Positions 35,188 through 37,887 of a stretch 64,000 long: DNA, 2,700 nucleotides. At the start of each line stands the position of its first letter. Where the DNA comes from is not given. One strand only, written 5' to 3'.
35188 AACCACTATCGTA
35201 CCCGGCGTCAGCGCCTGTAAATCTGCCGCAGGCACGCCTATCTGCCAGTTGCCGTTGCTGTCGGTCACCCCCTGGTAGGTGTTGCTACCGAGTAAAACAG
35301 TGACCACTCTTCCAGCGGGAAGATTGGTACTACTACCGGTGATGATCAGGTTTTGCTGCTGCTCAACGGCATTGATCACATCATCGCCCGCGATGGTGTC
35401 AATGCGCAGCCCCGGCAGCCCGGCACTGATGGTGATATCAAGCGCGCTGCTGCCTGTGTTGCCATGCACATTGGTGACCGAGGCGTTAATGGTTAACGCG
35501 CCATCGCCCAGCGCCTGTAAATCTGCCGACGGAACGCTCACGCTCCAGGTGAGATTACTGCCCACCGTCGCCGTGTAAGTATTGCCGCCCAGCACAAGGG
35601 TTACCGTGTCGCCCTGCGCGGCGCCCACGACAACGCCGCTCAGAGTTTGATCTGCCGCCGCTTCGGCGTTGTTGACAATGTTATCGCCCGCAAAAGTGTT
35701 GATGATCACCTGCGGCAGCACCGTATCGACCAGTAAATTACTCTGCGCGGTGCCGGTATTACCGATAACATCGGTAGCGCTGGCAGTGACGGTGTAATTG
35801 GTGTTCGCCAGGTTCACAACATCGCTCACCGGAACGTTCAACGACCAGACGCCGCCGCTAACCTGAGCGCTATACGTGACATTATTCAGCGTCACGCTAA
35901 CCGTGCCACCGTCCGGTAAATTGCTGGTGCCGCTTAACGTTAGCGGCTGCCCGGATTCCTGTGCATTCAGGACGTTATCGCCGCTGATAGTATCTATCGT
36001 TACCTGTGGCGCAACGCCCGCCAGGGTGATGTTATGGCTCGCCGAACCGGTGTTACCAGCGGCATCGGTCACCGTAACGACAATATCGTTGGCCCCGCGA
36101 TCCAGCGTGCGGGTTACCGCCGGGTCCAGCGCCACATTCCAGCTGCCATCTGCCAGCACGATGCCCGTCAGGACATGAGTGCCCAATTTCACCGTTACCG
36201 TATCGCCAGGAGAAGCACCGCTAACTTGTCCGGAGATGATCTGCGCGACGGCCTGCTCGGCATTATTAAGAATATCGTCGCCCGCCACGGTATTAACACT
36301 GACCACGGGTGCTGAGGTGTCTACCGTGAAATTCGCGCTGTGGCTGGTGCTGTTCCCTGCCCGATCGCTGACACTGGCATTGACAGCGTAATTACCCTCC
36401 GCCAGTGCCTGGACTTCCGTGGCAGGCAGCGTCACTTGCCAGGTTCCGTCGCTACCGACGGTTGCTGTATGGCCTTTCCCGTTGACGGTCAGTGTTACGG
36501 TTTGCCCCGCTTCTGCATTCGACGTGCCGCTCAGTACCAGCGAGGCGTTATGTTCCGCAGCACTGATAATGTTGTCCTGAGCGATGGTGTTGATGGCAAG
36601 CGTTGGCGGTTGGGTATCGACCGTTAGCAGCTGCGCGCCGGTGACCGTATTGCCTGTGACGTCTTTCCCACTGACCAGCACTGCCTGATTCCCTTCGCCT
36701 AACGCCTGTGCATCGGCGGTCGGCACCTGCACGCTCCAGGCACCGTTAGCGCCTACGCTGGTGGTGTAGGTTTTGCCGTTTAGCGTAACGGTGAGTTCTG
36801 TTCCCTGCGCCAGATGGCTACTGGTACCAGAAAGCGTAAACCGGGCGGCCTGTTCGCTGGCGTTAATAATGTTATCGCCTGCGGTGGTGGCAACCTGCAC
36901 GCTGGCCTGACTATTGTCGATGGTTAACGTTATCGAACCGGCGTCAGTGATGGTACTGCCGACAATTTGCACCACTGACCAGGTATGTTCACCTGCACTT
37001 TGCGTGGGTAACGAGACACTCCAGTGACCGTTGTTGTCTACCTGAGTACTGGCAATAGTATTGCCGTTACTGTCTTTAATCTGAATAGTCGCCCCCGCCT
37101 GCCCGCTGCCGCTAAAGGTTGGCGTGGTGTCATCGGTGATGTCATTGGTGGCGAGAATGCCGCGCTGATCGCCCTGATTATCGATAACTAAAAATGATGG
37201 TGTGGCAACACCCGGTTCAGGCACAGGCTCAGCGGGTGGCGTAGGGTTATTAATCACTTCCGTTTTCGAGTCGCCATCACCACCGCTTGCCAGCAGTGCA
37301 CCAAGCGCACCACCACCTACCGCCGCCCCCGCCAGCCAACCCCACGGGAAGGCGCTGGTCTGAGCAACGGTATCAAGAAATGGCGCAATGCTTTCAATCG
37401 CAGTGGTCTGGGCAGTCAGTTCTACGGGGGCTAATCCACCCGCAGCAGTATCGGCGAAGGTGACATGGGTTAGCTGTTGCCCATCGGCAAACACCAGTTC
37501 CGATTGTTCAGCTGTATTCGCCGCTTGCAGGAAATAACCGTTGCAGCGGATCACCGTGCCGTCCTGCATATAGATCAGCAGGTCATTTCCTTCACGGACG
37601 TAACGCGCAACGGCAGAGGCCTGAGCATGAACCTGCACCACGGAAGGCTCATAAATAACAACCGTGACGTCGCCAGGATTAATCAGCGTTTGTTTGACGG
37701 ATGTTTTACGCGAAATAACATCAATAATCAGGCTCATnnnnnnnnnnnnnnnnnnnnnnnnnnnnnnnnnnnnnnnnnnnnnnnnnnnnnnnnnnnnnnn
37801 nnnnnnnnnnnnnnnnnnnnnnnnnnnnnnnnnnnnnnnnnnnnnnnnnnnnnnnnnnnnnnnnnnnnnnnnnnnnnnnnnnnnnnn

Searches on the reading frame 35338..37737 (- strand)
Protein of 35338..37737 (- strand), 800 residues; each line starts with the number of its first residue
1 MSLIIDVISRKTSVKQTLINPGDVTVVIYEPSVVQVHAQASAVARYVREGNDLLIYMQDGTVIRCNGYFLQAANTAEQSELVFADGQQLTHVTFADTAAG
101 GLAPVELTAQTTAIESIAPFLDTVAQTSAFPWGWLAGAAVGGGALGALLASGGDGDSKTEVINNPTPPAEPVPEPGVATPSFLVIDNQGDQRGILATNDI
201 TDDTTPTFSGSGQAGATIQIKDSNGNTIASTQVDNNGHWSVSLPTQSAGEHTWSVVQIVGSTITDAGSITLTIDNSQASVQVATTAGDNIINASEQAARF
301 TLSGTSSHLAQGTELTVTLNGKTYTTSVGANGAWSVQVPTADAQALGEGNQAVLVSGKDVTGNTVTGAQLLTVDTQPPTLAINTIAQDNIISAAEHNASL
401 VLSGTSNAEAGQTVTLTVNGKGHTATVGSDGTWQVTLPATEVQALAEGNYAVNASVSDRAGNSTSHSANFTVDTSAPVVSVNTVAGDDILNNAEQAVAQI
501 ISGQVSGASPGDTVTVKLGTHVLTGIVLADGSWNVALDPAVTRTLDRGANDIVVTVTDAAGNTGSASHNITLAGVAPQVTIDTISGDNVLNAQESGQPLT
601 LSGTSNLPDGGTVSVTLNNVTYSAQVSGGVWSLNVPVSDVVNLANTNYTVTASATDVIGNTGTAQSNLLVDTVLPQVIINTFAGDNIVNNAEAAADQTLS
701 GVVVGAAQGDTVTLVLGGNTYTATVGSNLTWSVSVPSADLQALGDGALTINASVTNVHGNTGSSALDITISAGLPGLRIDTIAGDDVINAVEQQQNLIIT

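Call 45: profile_search(protein=window:35338-37737:-)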
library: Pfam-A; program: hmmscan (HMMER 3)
A. the first sequence (800 residues): domains with independent E <= 10: 26; with E <= 0.001: 8
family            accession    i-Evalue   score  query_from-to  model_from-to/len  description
BapA_N            PF22783.1     8.9e-19    67.8       5-132         4-122/123  BapA, prefix-like domain
Big_13            PF19077.6     3.8e-10    40.6     398-474        27-102/102  Bacterial Ig-like domain
Big_6             PF17936.7     4.1e-10    40.2     199-256         9-65/83  Bacterial Ig domain
Big_13            PF19077.6     3.7e-09    37.4     187-274        10-101/102  Bacterial Ig-like domain
Big_6             PF17936.7     6.5e-05    23.5     505-567        17-77/83  Bacterial Ig domain
Big_13            PF19077.6      0.0001    23.1     286-375        19-102/102  Bacterial Ig-like domain
Big_13            PF19077.6     0.00036    21.4     599-672        29-102/102  Bacterial Ig-like domain
Big_13            PF19077.6     0.00036    21.4     704-770        33-100/102  Bacterial Ig-like domain
Big_13            PF19077.6      0.0015    19.4     508-570        35-98/102  Bacterial Ig-like domain
Big_3_3           PF13750.12     0.0069    16.5     441-499         8-71/157  Bacterial Ig-like domain (group 3)
Glucodextran_B    PF09136.16      0.025    14.9     501-572        21-81/83  Glucodextranase, domain B
Big_6             PF17936.7       0.027    15.2     399-472        14-81/83  Bacterial Ig domain
bMG3              PF11974.14      0.089    13.2     210-249        25-65/103  Bacterial alpha-2-macroglobulin MG3 domain
Glucodextran_B    PF09136.16       0.13    12.6     401-473        20-82/83  Glucodextranase, domain B
Big_3_3           PF13750.12       0.15    12.1     342-395         8-66/157  Bacterial Ig-like domain (group 3)
Big_3_2           PF12245.14       0.17    12.5     412-473        63-121/122  Bacterial Ig-like domain
CopC              PF04234.18       0.21    13.1     384-472         8-92/92  CopC domain
T4_gp9_10_C       PF23618.1        0.44    11.4     622-684        12-74/110  Bacteriophage T4 gp9/10-like protein, C-terminal
DUF3389           PF11869.14       0.61    10.7     682-736         6-59/75  Protein of unknown function (DUF3389)
Big_3_3           PF13750.12        1.9     8.6     642-691        11-60/157  Bacterial Ig-like domain (group 3)
GspA_SrpA_N       PF20164.4         1.9     9.4     621-671        63-112/117  GspA/SrpA SigLec-like domain
DUF4625           PF15418.12          2     9.1     543-572       101-130/131  Domain of unknown function (DUF4625)
Wzt_C             PF14524.12          3     8.3     427-468        78-117/143  Wzt C-terminal domain
Big_3_3           PF13750.12        3.2     7.9     545-667        12-143/157  Bacterial Ig-like domain (group 3)
Big_8             PF17961.7           4     8.1     208-238        37-67/103  Bacterial Ig domain
